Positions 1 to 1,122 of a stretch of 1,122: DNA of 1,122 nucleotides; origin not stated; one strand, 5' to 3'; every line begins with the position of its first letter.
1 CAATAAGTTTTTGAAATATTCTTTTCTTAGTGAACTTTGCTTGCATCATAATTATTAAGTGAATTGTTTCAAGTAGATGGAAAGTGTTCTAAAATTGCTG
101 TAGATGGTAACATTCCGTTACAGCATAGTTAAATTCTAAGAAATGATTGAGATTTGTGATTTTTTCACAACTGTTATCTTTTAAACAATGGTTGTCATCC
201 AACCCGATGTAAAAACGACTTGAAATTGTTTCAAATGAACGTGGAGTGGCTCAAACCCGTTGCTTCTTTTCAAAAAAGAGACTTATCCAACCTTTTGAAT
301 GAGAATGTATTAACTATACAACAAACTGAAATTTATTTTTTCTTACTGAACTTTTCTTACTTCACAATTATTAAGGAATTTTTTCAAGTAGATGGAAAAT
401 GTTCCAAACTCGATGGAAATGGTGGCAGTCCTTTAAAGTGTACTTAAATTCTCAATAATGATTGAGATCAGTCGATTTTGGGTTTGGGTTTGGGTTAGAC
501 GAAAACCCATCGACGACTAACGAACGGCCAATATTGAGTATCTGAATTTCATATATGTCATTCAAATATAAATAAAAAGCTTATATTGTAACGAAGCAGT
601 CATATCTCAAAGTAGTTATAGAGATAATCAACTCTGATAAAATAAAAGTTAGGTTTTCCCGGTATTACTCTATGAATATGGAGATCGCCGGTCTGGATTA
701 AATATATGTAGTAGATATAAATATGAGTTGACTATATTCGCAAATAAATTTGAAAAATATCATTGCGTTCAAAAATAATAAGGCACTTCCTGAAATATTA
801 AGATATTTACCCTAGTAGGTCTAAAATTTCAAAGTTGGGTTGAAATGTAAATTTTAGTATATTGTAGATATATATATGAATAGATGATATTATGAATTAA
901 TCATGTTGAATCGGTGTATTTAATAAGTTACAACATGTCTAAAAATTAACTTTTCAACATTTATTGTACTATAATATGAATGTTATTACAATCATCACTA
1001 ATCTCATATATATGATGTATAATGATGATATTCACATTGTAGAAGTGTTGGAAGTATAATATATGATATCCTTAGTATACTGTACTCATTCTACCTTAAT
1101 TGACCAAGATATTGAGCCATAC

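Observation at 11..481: Two diverged direct repeats of about 155 bp, spaced 315 bp apart, dominate the 5' half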

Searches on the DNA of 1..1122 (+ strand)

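Call 7: search_rna_families(source=window, threshold=evalue, max_evalue=10, show_alignments=3)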
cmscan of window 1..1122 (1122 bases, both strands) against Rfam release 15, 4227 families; matches with E-value up to 10: 4.
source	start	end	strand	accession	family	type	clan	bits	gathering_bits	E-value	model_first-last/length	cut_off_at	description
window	19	130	+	RF01433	snoR137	Gene; snRNA; snoRNA; HACA-box;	-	22.9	44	0.23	1-146/146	no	small nucleolar RNA snoR137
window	262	308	+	RF00384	Pox_AX_element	Cis-reg;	-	20.7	60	1.5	1-62/62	no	Poxvirus AX element late mRNA cis-regulatory element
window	1055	1116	-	RF02189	ST7-OT4_3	Gene; lncRNA;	-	13.7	50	1.5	240-302/302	no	ST7 overlapping transcript 4 conserved region 3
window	488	592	+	RF00114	S15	Cis-reg; leader;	CL00121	13.6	39.5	2.9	7-98/117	no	Ribosomal S15 leader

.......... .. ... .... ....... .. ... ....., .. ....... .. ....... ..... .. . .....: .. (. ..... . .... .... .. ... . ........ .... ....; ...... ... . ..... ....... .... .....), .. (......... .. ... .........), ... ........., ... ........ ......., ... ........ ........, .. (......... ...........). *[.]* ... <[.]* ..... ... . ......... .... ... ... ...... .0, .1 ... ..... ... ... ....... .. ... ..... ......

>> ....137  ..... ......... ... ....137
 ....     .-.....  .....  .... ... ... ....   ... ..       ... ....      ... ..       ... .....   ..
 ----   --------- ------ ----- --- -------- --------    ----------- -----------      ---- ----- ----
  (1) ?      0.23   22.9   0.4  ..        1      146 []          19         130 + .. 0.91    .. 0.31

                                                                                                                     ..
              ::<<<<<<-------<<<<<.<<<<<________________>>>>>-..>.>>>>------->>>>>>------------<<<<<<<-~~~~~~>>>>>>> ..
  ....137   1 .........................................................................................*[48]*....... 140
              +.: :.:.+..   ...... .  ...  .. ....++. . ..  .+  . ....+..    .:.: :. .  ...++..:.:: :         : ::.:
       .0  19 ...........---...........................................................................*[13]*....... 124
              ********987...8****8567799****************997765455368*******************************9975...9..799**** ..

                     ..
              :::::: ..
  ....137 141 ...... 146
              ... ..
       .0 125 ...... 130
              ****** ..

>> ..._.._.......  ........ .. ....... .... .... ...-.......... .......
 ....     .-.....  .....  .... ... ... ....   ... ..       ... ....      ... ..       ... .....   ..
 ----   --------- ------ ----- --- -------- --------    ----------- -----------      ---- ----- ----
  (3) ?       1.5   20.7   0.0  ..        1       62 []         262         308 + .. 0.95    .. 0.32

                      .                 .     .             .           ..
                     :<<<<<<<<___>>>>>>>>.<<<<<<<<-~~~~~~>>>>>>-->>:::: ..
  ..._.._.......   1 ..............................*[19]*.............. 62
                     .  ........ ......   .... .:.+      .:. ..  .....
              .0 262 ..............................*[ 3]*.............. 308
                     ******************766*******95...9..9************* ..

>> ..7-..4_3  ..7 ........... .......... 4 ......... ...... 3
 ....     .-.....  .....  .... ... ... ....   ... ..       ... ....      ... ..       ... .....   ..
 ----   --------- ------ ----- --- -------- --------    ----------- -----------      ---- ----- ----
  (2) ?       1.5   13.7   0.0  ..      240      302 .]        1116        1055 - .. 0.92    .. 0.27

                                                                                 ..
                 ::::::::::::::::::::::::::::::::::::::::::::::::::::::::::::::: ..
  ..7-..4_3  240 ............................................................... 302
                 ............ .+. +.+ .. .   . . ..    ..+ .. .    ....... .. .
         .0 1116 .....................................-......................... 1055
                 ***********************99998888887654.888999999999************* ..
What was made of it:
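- On SINE: No such Rfam match appears at E up to 10 (call 7).
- On H/ACA snoRNA (Rfam RF01433, snoR137): Copy 2 gives no match (call 7).
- Copy 1 gives a weak full-length match to plant snoR137 (22.9 bits, E = 0.23, call 7).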

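Call 11: search_dna_similar(query=window:1-1122:+, collection=phages, mode=distant, max_evalue=0.01)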
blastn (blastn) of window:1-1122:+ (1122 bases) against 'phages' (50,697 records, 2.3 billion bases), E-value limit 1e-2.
No match.

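Call 12: search_dna_similar(query=window:1-1122:+, collection=plasmids, mode=distant, max_evalue=0.01)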
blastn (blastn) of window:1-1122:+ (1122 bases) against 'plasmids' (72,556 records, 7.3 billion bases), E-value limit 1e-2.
No match.

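Call 19: search_dna_similar(query=window:1-1122:+, collection=ecoli_genomes, mode=near, max_evalue=0.01)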
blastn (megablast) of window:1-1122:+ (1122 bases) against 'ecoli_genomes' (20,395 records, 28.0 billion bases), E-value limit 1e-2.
No match.
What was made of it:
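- Tried and rejected: Phages, plasmids and E. coli gave nothing (calls 11, 12, 19).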

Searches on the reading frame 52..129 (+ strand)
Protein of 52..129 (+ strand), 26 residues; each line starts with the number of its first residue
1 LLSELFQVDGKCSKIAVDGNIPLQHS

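Call 38: search_protein_families(library=pfam, proteins=[window:52-129:+], max_evalue=10)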
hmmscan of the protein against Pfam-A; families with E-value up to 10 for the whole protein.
seq(26 aa): 0 families

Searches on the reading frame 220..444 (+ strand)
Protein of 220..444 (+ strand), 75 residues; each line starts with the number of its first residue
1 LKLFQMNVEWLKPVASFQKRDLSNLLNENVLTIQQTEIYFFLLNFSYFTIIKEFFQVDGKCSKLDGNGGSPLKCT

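Call 18: list_cluster_members(proteins=[window:220-444:+, window:235-444:+, window:92-202:-, window:455-565:-, window:964-1056:+, window:184-273:-, window:976-1056:+, window:462-542:+, window:436-510:-])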
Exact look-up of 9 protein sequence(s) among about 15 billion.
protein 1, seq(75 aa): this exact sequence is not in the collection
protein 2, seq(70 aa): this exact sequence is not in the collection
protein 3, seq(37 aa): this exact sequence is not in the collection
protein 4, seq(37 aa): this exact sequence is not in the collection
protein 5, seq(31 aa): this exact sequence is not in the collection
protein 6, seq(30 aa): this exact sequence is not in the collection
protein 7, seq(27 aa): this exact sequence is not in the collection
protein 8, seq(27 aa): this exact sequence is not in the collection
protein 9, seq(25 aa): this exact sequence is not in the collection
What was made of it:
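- Tried and rejected: Nine ORFs are absent from the 15-billion-protein collection (call 18).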

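Call 22: find_homologous_proteins(query=window:220-444:+, max_evalue=10)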
Query seq(75 aa): no candidate shares three 5-residue words with the query. No homologue found.
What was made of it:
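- Tried and rejected: The 75-aa ORF has no word-sharing homologue (call 22).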

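Call 36: search_protein_representatives(protein=window:220-444:+)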
Query: 75 residues. Proteins with E-value up to 0.001 (for the whole library): 2; up to 1e-10: 0; up to 1e-30: 0. The best 2 are listed.
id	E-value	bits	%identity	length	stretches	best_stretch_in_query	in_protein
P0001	3.5e-07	46.1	31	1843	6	6-38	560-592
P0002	5.3e-06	42.4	30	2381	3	45-72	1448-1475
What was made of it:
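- On Protein-coding repeat (for example the ankyrin-like or Ig-like repeats suggested by HMMER): The two HMMER hits (call 36) are to unrelated, highly repetitive proteins.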

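Call 38: search_protein_families(library=pfam, proteins=[window:220-444:+], max_evalue=10)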
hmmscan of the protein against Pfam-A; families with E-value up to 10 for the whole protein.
seq(75 aa): 0 families
